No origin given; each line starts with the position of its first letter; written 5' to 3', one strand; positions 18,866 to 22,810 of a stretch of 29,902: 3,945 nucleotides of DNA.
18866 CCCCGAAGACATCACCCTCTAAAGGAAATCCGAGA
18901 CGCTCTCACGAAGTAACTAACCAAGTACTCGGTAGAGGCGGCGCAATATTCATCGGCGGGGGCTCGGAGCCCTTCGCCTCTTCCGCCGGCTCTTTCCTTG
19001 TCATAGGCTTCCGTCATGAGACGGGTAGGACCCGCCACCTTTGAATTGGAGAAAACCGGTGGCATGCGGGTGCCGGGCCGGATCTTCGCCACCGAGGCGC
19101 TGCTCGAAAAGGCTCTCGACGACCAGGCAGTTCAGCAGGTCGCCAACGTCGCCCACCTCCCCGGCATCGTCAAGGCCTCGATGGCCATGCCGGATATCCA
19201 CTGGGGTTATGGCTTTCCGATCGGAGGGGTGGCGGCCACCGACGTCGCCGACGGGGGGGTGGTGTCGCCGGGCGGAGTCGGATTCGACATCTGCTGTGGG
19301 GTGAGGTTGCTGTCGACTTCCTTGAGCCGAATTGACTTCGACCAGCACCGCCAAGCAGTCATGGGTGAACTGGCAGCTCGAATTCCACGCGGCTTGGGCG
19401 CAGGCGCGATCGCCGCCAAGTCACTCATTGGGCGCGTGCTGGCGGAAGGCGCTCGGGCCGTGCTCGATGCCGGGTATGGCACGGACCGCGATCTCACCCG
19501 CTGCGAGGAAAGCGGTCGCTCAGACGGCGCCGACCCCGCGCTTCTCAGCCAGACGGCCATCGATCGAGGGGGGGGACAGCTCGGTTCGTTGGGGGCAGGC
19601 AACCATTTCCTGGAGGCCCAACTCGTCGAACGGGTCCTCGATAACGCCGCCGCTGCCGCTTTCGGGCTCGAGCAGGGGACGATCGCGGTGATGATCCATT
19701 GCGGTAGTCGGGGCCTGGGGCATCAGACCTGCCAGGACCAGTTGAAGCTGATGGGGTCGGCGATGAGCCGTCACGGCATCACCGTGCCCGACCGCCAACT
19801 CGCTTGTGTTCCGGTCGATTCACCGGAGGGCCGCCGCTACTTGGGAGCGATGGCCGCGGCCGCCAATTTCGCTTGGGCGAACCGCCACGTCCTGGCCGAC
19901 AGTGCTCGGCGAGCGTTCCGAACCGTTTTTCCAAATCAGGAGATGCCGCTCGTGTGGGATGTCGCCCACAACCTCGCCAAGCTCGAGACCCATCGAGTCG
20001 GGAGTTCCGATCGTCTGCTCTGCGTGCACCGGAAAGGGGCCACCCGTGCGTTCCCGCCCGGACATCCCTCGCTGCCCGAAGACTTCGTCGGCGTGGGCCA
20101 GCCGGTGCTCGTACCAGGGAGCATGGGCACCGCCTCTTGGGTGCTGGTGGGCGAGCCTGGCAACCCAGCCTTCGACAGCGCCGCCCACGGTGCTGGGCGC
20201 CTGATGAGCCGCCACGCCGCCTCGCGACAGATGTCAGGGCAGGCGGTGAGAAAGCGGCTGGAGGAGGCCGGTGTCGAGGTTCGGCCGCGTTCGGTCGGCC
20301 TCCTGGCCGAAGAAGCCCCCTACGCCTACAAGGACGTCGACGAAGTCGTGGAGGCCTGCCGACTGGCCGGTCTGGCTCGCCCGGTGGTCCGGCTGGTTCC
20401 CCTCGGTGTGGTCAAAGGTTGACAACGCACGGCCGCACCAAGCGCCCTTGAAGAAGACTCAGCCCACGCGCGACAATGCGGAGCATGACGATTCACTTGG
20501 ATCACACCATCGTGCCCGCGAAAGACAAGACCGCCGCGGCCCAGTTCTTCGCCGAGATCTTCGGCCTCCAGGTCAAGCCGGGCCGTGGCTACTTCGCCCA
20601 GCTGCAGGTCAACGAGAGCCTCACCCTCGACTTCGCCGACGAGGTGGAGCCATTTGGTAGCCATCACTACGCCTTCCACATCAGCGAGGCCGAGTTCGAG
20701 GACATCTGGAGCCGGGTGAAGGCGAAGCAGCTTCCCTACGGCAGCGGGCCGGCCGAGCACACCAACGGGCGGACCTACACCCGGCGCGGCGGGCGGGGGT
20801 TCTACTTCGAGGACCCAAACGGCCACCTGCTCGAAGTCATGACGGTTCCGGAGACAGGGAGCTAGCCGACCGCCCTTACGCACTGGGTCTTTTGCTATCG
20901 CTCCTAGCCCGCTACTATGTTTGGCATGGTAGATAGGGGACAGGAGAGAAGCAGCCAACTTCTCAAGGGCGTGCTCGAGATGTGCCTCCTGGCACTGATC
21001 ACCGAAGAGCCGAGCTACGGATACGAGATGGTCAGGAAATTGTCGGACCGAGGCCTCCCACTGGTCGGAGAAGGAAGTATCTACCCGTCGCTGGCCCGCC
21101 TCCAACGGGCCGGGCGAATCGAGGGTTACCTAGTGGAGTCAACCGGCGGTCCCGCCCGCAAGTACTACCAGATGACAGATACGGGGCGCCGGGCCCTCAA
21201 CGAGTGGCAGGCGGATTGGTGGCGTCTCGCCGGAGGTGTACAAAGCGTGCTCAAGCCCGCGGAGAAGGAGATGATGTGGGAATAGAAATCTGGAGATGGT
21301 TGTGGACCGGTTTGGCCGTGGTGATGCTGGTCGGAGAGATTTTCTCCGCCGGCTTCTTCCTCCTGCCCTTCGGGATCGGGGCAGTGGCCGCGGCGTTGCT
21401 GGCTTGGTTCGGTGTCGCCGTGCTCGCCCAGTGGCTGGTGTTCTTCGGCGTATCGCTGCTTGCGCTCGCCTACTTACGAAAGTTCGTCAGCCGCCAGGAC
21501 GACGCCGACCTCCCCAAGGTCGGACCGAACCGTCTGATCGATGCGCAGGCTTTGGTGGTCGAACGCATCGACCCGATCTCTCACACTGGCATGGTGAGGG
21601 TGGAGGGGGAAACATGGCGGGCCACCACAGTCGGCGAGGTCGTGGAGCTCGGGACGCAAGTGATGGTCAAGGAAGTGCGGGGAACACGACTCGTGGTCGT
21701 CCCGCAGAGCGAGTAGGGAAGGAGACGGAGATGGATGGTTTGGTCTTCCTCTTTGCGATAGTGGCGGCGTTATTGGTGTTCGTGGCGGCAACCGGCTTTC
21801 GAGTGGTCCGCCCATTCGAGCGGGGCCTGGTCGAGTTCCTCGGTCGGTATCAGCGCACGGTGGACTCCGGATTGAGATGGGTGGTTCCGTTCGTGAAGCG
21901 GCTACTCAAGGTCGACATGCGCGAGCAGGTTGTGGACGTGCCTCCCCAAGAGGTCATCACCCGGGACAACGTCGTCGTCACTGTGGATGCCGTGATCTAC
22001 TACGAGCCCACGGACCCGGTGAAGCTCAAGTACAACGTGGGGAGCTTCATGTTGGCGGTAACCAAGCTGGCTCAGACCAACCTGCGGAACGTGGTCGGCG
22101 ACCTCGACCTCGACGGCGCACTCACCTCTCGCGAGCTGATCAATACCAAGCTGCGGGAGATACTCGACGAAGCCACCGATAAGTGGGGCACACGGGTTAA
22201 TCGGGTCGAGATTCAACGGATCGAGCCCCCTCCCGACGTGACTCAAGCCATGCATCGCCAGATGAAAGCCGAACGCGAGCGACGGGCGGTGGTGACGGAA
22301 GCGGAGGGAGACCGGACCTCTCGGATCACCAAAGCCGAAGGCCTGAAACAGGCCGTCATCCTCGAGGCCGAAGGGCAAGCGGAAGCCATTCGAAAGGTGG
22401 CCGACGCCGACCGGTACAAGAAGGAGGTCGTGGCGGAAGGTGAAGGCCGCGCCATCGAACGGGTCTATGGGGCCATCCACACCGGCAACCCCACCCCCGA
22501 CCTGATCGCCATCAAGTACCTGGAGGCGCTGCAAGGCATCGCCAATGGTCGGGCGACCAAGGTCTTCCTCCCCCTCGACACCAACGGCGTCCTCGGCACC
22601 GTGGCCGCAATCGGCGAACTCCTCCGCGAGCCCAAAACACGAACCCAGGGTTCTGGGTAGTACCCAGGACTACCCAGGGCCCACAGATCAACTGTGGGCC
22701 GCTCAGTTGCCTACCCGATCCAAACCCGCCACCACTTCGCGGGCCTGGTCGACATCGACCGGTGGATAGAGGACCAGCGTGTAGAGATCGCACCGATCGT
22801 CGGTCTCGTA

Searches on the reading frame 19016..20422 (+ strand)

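Call 23: search_protein_families(library=pfam, proteins=[window:19016-20422:+], max_evalue=0.00001)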
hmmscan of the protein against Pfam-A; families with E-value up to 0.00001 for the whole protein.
window:19016-20422:+ (468 aa): 1 family
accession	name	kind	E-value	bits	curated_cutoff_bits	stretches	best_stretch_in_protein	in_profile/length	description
PF01139.22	RtcB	-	1.7e-160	535.4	27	1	41-468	1-426/426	tRNA-splicing ligase RtcB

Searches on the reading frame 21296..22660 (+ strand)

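Call 23: search_protein_families(library=pfam, proteins=[window:21296-22660:+], max_evalue=0.00001)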
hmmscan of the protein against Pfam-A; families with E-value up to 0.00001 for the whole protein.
window:21296-22660:+ (454 aa): 1 family
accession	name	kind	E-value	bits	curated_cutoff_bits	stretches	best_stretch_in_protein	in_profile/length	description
PF01145.31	Band_7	-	1.3e-42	146.3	23.6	1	170-339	2-175/176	SPFH domain / Band 7 family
